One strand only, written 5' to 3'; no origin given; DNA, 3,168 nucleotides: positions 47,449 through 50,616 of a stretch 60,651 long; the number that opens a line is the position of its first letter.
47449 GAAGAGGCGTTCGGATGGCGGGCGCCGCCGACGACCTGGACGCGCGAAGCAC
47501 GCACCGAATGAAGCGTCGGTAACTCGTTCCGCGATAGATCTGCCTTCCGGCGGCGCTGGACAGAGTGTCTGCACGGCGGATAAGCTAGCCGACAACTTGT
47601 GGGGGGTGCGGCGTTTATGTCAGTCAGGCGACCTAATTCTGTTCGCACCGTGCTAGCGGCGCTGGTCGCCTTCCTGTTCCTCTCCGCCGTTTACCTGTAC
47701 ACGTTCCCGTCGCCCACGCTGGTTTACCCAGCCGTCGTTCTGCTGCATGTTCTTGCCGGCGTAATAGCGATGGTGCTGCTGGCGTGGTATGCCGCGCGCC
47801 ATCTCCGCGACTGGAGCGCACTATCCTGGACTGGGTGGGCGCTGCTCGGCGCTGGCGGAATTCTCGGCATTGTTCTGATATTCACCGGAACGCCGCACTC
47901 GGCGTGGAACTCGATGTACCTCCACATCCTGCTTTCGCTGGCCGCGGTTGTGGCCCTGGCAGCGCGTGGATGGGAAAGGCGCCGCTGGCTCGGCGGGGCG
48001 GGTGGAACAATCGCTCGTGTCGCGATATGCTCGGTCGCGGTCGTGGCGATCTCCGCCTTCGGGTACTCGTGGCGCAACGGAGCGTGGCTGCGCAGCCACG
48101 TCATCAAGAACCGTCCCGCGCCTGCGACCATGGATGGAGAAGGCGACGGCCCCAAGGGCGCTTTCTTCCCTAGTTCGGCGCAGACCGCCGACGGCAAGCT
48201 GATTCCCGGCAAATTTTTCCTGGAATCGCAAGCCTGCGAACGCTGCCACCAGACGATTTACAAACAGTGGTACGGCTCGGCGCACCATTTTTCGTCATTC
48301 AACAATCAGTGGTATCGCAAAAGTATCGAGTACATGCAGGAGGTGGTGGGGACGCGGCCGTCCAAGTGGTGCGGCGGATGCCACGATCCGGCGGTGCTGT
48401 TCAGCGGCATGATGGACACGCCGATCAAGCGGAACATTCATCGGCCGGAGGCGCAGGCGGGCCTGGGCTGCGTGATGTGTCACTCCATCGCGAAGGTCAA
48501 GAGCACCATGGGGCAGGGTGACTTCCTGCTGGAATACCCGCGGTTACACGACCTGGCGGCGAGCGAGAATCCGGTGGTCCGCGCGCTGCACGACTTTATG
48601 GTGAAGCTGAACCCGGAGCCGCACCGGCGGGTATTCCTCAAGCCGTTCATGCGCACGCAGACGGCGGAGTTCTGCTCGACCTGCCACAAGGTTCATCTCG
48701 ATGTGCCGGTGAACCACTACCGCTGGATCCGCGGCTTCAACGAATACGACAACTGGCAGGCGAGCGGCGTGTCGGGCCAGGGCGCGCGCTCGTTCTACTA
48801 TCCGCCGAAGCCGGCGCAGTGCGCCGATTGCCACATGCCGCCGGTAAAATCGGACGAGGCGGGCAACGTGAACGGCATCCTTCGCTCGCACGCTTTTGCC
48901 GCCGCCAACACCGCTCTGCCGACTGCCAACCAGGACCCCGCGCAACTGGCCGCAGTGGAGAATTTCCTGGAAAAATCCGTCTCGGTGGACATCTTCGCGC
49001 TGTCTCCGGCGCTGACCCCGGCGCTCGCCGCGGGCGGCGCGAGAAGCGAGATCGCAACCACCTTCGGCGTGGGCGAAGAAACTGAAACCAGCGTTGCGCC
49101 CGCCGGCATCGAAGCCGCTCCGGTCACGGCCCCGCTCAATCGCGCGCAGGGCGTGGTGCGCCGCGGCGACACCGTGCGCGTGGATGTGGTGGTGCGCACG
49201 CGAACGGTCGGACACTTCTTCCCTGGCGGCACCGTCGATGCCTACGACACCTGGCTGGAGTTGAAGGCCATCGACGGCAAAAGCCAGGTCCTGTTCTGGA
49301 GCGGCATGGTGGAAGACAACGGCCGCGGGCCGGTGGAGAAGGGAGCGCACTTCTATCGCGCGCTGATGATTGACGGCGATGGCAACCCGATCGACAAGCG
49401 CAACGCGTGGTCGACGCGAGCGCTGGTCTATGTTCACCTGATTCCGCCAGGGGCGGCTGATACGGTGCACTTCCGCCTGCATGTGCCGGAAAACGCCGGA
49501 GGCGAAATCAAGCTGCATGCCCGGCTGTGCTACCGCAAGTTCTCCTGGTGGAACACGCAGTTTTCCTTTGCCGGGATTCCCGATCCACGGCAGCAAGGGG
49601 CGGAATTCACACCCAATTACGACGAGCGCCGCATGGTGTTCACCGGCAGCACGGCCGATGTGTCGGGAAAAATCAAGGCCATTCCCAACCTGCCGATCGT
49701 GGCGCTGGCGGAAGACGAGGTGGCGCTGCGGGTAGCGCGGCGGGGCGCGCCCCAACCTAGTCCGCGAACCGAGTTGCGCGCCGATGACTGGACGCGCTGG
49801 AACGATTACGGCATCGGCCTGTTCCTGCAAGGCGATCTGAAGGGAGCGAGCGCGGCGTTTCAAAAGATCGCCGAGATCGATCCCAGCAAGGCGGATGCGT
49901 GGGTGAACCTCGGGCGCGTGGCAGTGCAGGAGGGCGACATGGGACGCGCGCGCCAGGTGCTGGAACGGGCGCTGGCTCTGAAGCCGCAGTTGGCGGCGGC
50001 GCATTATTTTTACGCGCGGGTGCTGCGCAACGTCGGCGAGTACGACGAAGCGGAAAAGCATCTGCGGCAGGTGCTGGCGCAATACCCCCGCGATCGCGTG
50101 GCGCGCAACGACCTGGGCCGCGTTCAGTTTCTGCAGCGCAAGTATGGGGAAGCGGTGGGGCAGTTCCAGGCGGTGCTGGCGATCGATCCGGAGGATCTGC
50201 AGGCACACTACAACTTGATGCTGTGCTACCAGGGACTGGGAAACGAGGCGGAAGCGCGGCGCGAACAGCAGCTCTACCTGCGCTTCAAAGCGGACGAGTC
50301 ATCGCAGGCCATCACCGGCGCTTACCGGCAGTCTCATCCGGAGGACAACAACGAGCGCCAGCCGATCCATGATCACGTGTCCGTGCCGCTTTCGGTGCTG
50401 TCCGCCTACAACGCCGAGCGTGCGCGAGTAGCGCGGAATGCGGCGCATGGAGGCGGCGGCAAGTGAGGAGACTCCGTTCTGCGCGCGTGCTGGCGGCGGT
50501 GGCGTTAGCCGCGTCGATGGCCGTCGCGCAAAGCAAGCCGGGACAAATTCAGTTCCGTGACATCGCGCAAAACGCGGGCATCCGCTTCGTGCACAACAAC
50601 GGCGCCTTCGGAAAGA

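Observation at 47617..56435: Five-gene coupled operon: membrane-anchored 5xCxxCH cytochrome-TPR, CRTAC1/UnbV propeller, 1156-aa TPR/FG-GAP/UnbV giant and a split DMT transporter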

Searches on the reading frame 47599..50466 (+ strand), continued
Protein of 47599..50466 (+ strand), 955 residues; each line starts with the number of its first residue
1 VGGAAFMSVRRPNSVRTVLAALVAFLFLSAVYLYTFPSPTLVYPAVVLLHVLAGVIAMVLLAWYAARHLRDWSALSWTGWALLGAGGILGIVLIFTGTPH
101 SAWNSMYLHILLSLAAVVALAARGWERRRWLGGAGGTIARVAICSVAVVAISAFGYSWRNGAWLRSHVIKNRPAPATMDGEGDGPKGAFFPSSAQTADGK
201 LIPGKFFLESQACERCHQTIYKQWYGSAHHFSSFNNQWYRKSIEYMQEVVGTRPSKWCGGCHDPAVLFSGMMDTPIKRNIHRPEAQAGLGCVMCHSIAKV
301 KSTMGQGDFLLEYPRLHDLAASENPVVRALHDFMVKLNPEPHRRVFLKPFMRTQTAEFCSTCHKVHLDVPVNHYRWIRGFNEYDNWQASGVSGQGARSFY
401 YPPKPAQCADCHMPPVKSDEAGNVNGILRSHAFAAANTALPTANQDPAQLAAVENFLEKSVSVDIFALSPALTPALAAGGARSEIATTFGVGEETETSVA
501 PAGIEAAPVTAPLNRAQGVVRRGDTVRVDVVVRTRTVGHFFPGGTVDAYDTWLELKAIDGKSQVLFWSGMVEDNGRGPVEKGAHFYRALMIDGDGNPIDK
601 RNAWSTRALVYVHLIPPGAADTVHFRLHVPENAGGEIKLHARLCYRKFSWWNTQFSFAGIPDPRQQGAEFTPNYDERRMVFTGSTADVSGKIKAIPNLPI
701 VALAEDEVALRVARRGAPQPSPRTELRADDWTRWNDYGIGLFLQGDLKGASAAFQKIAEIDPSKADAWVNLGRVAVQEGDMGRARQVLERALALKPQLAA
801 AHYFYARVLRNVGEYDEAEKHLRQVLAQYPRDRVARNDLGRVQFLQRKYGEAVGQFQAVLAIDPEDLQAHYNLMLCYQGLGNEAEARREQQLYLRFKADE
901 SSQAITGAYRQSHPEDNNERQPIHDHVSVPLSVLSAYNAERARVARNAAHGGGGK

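Call 29: find_related_loci(query=A1, collection=genome_contigs, flank=10000)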
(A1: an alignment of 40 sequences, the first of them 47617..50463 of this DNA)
Query A1 (949 aa) in genome_contigs; peptide patterns used: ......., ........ (x = any residue, [..] = any of these).
600 stretches matched a pattern (row limit reached: there are more); 594 encode a relative of the query (tblastn E <= 1e-3); the best 80 are kept; 80 distinct loci.
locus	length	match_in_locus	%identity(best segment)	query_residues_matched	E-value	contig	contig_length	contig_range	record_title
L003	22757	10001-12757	70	9-925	0e+0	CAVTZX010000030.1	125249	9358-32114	MAG: uncultured Acidobacteriota bacterium isolate MFD04408.bin.2.135 genome assembly, contig: contig_27911, whole genome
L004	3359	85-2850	67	12-929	0e+0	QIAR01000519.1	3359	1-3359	MAG: Acidobacteria bacterium isolate gp1 AA124 14_1009_16_30cm_scaffold_102770_curated, whole genome shotgun sequence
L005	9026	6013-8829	67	13-948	0e+0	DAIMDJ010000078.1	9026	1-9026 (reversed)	MAG TPA_asm: Terriglobales bacterium isolate CTOTU21433 NODE_408_length_9026_cov_7.063872, whole genome shotgun sequence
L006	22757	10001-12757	68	12-926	0e+0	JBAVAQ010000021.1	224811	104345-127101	MAG: Terriglobales bacterium isolate MFD09235_ilm_asm_bin5 k127_421126, whole genome shotgun sequence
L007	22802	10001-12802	67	13-942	0e+0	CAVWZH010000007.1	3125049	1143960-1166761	MAG: uncultured Acidobacteriota bacterium isolate MFD09286.bin.1.194 genome assembly, contig: contig_11360, whole genome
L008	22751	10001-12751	66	13-926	0e+0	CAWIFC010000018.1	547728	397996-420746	MAG: uncultured Acidobacteriota bacterium isolate MFD04570.bin.1.50 genome assembly, contig: contig_179907, whole genome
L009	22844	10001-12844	65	9-946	0e+0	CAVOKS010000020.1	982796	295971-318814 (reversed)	MAG: uncultured Acidobacteriota bacterium isolate MFD00082.bin.2.16 genome assembly, contig: contig_8188, whole genome s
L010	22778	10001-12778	66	6-929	0e+0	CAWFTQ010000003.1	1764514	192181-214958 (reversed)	MAG: uncultured Acidobacteriaceae bacterium isolate MFD09567.bin.1.113 genome assembly, contig: contig_24059, whole geno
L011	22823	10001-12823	66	1-936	0e+0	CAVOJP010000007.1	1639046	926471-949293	MAG: uncultured Acidobacteriaceae bacterium isolate MFD00082.bin.1.143 genome assembly, contig: contig_5063, whole genom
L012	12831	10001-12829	65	4-948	0e+0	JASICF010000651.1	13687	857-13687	MAG: Candidatus Sulfotelmatobacter sp. isolate JOPF380 JOPF_N07C_contig_361369, whole genome shotgun sequence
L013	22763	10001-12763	68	10-927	0e+0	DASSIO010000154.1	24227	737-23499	MAG TPA_asm: Terriglobales bacterium isolate SMAG_U1090 k141_177752, whole genome shotgun sequence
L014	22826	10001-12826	66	13-949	0e+0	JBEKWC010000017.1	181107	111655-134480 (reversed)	MAG: Candidatus Sulfotelmatobacter sp. isolate SPRUCE 619 SPRUCE_619_17, whole genome shotgun sequence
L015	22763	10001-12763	67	7-925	0e+0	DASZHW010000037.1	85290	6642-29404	MAG TPA_asm: Terriglobales bacterium isolate SMAG_U6586 k141_1798171, whole genome shotgun sequence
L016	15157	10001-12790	67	12-939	0e+0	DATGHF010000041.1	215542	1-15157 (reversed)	MAG TPA_asm: Candidatus Sulfotelmatobacter sp. isolate SMAG_U9773 k141_1281576, whole genome shotgun sequence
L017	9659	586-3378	67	16-947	0e+0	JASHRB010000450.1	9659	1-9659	MAG: Candidatus Sulfotelmatobacter sp. isolate JOPF090 JOPF_A04C_contig_225841, whole genome shotgun sequence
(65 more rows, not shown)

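Call 41: predict_structure(alignment_id=A1)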
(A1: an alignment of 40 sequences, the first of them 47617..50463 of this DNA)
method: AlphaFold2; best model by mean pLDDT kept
length: 949 residues; sequences in the alignment: 40
mean_pLDDT: 56.9   pTM: 0.46
mean pLDDT of the five models: 56.9, 55.6, 53.6, 51.8, 51.7
residues with pLDDT >= 90: 72; 70-90: 304; 50-70: 129; < 50: 444
segments of 3 or more residues with pLDDT < 50: 1-6, 160-204, 217-305, 336-440, 468-500, 530-543, 574-612, 642-655, 662-691, 888-949
pLDDT, mean of each block of 10 residues (from residue 1): 49 87 85 74 89 86 77 89 84 63 88 83 63 85 86 64 36 39 34 37 52 47 29 30 28 28 32 34 29 32 51 73 75 52 30 27 23 27 25 32 32 30 23 31 54 74 63 26 29 37 78 87 73 33 61 87 58 43 32 29 32 61 88 82 31 46 39 41 33 71 91 84 83 70 84 87 84 81 93 86 85 92 69 86 91 64 77 88 65 33 31 24 31 39 30
secondary structure, 60 per line:
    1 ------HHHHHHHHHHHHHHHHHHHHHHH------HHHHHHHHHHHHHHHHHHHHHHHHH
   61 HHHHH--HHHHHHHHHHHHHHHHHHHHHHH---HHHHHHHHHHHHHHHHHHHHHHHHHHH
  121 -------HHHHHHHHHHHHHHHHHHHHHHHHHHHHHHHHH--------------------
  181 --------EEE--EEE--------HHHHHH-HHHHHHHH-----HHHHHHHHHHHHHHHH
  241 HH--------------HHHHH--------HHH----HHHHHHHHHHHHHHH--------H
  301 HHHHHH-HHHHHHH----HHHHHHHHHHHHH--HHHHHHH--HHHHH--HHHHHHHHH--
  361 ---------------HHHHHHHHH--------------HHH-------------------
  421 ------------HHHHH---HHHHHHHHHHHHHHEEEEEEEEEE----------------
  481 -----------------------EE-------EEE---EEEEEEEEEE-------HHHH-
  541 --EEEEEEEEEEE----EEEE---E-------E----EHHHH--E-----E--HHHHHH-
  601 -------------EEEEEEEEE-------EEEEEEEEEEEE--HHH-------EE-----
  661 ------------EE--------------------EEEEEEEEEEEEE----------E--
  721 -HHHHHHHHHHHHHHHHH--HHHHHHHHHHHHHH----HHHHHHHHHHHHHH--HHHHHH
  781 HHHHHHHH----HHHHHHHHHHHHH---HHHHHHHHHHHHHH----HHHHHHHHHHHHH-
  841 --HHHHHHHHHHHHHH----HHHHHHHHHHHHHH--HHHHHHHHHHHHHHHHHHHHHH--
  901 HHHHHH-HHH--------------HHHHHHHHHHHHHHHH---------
elements in order (helices of 4 or more, strands of 3 or more residues): H7-29 H36-65 H68-90 H94-120 H128-160 E189-191 E194-196 H205-210 H212-219 H225-242 H257-261 H277-291 H300-306 H308-314 H319-331 H334-340 H343-347 H350-358 H376-384 H433-437 H441-454 E455-464 E513-515 E519-528 H536-539 E543-553 E558-561 H579-582 H594-599 E614-622 E630-641 E695-707 H722-738 H741-754 H759-772 H775-788 H793-805 H809-822 H827-839 H843-856 H861-874 H877-898 H901-906 H925-940

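Call 47: fold_search(model_id=the predicted structure, library=pdb)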
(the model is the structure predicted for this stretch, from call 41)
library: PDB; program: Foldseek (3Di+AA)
matches with E <= 10: 1317; with E <= 0.001: 298
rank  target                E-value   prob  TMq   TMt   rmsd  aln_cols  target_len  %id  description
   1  9qhb                  1.1e-08  1.00  0.17  0.56   2.1       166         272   32  Crystal structure of 16-repeat CTPR protein with eliminated coordination sites (released 2025-10-22)
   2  8chy                  2.0e-08  1.00  0.17  0.56  10.2       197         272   30  Crystal structure of an 8-repeat consensus TPR superhelix with Zinc. (released 2024-02-21)
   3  9qhc_B                3.8e-08  1.00  0.17  0.58  15.6       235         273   27  Crystal structure of 8-repeat CTPR protein with eliminated coordination sites (released 2025-10-22)
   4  3vty_C                1.7e-07  1.00  0.17  0.82   2.6       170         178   23  Crystal structure of MamA (released 2012-10-31)
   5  3vty_A                2.0e-07  1.00  0.17  0.85   2.4       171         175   23  Crystal structure of MamA (released 2012-10-31)
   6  9qhc_A                2.4e-07  1.00  0.17  0.56  16.3       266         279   24  Crystal structure of 8-repeat CTPR protein with eliminated coordination sites (released 2025-10-22)
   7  9gzg_A                3.0e-07  1.00  0.16  0.92   1.5       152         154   32  Crystal structure of CTPR4E4 mutant (released 2025-10-15)
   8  3vtx_B                3.1e-07  1.00  0.17  0.79   3.1       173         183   22  Crystal structure of MamA protein (released 2012-10-31)
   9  3vty_D                3.4e-07  1.00  0.17  0.85   2.3       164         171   22  Crystal structure of MamA (released 2012-10-31)
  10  6eou                  3.5e-07  1.00  0.17  0.46  15.0       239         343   22  O-GlcNAc transferase TPR domain with the intellectual disability associated mutation L254F (released 2018-05-09)
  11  1w3b_A                4.0e-07  1.00  0.17  0.42   6.9       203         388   24  The superhelical TPR domain of O-linked GlcNAc transferase reveals structural similarities to importin alpha. (released 2004-09-09)
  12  3vtx_A                6.0e-07  1.00  0.17  0.80   3.0       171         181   23  Crystal structure of MamA protein (released 2012-10-31)
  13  1w3b_B                7.1e-07  1.00  0.17  0.40  15.7       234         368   19  The superhelical TPR domain of O-linked GlcNAc transferase reveals structural similarities to importin alpha. (released 2004-09-09)
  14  3ash_A                9.4e-07  1.00  0.17  0.82   3.0       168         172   23  MamA D159K mutant 1 (released 2011-07-20)
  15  2q7f_A                1.7e-06  1.00  0.17  0.71   6.1       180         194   24  Crystal structure of YrrB: a TPR protein with an unusual peptide-binding site (released 2007-08-07)
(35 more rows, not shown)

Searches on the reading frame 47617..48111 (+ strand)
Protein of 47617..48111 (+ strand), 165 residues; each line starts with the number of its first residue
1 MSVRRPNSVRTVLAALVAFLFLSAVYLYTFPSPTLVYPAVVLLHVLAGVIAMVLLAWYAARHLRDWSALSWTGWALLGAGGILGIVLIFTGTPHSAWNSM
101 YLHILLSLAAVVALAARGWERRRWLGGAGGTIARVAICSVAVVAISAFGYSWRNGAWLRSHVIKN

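Call 72: search_solved_structures(query=A5, max_evalue=10)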
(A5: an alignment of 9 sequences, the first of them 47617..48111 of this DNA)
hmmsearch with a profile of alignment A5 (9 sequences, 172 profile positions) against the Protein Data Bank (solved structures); distinct sequences matched with E-value up to 10: 2.
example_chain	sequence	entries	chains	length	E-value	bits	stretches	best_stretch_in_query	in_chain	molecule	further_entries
3wxx_B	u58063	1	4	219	2.6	10.9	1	70-155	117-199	AopB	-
7qhm_J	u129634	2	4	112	3.3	10.6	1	47-95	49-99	Hypothetical membrane protein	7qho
